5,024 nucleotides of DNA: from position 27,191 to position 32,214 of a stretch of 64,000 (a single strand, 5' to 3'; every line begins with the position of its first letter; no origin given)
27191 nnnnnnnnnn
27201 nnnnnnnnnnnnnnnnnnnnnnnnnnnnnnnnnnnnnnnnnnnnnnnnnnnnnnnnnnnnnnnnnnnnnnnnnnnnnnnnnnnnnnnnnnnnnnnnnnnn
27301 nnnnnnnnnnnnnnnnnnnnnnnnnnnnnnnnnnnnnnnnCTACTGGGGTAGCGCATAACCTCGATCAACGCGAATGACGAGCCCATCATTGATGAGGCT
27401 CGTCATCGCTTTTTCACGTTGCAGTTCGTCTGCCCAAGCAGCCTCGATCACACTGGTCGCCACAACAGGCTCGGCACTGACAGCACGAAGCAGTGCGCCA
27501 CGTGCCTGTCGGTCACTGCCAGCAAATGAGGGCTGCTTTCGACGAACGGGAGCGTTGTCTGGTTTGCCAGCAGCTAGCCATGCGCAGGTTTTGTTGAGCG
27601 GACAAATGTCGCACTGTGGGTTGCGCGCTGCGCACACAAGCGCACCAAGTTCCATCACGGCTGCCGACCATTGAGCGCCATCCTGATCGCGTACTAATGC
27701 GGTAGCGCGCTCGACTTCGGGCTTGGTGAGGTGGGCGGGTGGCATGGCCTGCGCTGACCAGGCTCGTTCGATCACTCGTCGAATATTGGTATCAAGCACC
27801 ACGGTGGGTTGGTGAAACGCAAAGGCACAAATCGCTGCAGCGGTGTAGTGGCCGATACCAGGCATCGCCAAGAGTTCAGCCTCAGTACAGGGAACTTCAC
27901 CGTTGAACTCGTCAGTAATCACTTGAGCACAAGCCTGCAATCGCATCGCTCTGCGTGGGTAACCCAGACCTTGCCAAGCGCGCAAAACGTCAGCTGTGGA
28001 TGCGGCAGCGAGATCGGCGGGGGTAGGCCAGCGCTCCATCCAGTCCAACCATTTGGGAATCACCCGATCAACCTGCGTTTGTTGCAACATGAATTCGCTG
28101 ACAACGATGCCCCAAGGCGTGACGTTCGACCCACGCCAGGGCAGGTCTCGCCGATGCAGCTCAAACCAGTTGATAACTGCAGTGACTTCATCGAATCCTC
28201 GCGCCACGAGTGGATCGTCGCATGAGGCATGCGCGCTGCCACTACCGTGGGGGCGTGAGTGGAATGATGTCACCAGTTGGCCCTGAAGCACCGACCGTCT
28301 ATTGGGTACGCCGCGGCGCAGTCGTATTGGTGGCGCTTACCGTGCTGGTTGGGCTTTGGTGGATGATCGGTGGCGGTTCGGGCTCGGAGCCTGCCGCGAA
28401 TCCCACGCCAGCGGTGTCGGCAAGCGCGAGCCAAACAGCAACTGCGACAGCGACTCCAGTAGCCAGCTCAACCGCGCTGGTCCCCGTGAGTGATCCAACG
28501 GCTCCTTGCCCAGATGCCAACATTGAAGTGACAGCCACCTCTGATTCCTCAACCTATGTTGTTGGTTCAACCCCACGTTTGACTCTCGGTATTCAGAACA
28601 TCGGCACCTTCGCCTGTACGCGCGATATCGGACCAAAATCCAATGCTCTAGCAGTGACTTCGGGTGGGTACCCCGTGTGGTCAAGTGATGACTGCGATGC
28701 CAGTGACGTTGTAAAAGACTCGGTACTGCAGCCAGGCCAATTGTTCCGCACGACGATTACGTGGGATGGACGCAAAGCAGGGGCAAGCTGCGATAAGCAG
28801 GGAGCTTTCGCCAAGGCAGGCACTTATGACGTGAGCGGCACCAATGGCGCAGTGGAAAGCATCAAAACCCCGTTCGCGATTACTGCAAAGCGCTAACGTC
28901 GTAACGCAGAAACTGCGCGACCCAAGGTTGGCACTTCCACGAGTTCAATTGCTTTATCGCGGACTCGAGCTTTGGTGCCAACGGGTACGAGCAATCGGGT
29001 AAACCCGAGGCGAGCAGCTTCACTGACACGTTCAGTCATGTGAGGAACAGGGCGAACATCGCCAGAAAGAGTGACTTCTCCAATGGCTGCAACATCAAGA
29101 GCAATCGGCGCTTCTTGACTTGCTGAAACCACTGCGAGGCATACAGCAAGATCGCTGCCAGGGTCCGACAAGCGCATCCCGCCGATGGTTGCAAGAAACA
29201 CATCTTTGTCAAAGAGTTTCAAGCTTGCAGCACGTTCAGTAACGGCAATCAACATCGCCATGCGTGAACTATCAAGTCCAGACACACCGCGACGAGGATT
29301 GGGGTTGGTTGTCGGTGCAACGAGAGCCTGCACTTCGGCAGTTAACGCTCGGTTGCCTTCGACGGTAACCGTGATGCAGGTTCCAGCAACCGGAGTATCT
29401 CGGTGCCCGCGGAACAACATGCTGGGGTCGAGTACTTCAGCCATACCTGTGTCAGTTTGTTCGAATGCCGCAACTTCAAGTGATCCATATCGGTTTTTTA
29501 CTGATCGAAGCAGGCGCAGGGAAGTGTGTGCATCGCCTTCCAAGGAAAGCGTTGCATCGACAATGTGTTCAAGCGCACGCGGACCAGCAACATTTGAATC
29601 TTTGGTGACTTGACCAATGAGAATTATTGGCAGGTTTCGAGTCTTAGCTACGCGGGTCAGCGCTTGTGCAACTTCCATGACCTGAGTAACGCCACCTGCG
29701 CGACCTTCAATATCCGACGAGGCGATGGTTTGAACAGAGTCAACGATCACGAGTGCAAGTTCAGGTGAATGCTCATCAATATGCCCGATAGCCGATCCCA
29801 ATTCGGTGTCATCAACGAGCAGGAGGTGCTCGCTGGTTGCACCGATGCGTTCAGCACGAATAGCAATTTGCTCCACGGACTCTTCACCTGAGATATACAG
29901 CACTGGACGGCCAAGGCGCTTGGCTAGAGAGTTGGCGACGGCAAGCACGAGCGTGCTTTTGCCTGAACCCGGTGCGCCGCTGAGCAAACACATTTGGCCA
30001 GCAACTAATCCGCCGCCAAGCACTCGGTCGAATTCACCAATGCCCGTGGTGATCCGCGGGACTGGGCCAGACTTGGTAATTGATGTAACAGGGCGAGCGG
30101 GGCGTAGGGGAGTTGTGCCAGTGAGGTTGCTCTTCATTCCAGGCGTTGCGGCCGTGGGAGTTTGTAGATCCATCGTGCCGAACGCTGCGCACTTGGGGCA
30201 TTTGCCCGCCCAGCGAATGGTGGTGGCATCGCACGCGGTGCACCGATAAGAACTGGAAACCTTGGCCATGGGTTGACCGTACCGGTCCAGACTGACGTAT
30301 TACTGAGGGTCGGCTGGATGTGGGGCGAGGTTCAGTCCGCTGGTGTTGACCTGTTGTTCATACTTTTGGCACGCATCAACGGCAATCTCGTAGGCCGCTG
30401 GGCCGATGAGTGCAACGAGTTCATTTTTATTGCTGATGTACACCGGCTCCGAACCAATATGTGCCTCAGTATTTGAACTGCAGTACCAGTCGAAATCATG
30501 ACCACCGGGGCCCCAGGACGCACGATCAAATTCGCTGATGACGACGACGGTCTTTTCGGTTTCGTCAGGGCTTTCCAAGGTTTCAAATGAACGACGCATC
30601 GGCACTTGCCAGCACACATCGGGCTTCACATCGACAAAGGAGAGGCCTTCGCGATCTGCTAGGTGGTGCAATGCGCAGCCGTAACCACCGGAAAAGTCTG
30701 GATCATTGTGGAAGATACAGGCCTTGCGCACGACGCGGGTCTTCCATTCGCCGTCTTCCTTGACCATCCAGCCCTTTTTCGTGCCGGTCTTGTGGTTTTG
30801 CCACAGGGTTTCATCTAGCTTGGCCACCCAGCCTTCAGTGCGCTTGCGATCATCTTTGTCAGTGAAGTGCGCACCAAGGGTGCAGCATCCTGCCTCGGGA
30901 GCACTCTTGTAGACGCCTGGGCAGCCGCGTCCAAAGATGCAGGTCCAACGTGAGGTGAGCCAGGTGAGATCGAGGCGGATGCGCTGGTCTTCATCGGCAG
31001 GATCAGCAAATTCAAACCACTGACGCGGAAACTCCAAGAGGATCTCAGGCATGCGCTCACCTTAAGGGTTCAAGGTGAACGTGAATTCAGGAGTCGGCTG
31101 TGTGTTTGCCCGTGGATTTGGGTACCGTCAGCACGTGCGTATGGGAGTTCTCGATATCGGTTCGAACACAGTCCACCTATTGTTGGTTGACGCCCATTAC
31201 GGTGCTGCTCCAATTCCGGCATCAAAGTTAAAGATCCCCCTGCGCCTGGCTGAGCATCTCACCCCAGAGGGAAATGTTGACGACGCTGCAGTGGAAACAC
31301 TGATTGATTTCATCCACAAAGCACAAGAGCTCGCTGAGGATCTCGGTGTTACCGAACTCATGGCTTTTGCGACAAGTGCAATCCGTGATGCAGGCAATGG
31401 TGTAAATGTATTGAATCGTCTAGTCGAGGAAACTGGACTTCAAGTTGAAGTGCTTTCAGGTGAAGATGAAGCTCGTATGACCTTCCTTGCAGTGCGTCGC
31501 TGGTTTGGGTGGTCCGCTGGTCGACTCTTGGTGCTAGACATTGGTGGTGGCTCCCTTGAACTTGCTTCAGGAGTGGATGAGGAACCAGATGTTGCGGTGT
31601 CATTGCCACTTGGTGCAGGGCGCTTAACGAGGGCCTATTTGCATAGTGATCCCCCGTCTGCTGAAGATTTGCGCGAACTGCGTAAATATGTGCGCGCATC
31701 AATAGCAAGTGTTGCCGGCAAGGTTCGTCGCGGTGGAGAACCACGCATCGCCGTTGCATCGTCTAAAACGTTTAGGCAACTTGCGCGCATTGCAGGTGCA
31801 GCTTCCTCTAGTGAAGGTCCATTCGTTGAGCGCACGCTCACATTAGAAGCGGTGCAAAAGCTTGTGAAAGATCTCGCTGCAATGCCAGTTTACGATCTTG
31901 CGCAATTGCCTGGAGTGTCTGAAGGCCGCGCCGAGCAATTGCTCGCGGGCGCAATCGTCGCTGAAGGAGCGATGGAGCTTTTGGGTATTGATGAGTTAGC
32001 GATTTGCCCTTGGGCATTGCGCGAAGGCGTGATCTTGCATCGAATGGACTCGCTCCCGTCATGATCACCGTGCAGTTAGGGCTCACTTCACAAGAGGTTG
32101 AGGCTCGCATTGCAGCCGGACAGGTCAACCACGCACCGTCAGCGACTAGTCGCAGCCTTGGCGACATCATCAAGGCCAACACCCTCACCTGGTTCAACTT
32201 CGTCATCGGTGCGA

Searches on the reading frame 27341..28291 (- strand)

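Call 7: search_protein_families(library=ncbifam, proteins=[window:27341-28291:-])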
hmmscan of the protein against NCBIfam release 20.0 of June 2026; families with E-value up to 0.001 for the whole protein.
window:27341-28291:- (316 aa): 7 families
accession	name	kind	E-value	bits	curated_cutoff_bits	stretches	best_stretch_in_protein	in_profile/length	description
TIGR01084.1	mutY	equivalog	1.9e-66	224.4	286.5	1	38-253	5-223/277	A/G-specific adenine glycosylase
NF008132.0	PRK10880.1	equivalog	2.4e-47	161.7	427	1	37-248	9-221/351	A/G-specific adenine glycosylase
NF010488.0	PRK13910.1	equivalog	3.5e-31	108.7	471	1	68-253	2-182/290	adenine-specific DNA glycosylase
TIGR01083.1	nth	equivalog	6.9e-23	81.3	211.7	1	62-227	30-192/192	endonuclease III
NF007978.0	PRK10702.1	equivalog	1.7e-11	44.1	405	1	116-238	87-205/211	endonuclease III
NF053634.1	MonDNAglycDR2438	equivalog_domain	1.9e-06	27.6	400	1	93-238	53-206/219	monofunctional DNA glycosylase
TIGR00588.1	ogg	subfamily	0.00015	21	397.85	1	88-183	163-266/310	8-oxoguanine DNA-glycosylase (ogg)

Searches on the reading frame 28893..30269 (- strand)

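Call 7: search_protein_families(library=ncbifam, proteins=[window:28893-30269:-])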
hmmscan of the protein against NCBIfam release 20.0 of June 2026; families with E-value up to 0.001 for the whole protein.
window:28893-30269:- (458 aa): 41 families (the best 25 are shown)
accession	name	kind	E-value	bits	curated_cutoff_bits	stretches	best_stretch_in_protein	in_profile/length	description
TIGR00416.1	sms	equivalog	1.5e-136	455.7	403.05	1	1-452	1-453/454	DNA repair protein RadA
TIGR03600.1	phage_DnaB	exception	4.7e-14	52.2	498.65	1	67-139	171-242/421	phage replicative helicase, DnaB family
TIGR02902.1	spore_lonB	equivalog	1.8e-12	46.7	723.3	1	340-452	412-526/531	ATP-dependent protease LonB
TIGR02903.1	spore_lon_C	equivalog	9.3e-12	44.2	678.8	1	342-446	498-604/615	Lon family ATP-dependent protease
TIGR00665.1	DnaB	equivalog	9.5e-12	44.4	385.25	1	68-139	173-243/435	replicative DNA helicase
TIGR02237.1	recomb_radB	equivalog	1.3e-11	44.8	172.4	1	81-275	2-208/210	DNA repair and recombination protein RadB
TIGR00764.1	lon_rel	equivalog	4e-11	42.2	516.6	1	371-449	502-585/608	ATP-dependent protease LonB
NF006799.0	PRK09302.1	equivalog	7e-11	41.4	408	1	70-144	252-325/515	circadian clock protein KaiC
TIGR03881.1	KaiC_arch_4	hypoth_equivalog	1.3e-10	41.4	247.8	1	72-182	2-93/231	KaiC domain-containing protein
NF005852.0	PRK07773.1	equivalog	2e-10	39.7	780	1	67-138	194-264/886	replicative DNA helicase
NF006606.0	PRK09165.1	equivalog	2.5e-08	33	540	0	169-223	340-394/497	replicative DNA helicase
NF005424.0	PRK07004.1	equivalog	3.8e-08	32.3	834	0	70-139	193-261/460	replicative DNA helicase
NF008053.0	PRK10787.1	equivalog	6.8e-08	31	891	1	368-437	676-745/784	endopeptidase La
NF006861.0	PRK09361.1-1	equivalog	8.7e-08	32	278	1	73-248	5-199/235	DNA repair and recombination protein RadB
NF006443.0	PRK08760.1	equivalog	9.7e-08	30.8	741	1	68-138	207-276/476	replicative DNA helicase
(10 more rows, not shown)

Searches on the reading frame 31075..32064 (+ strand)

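Call 7: search_protein_families(library=ncbifam, proteins=[window:31075-32064:+])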
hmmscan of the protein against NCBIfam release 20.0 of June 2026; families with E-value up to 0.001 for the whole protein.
window:31075-32064:+ (329 aa): 3 families
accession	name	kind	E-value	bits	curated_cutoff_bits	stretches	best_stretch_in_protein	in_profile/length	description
TIGR03706.1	exo_poly_only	exception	3.8e-66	223.4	307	1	23-323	2-298/300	exopolyphosphatase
NF008108.0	PRK10854.1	equivalog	1.5e-28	99.3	864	1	23-321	13-303/513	exopolyphosphatase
NF008260.0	PRK11031.1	equivalog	1.5e-24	86.9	624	1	25-324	10-300/496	guanosine-5'-triphosphate,3'-diphosphate diphosphatase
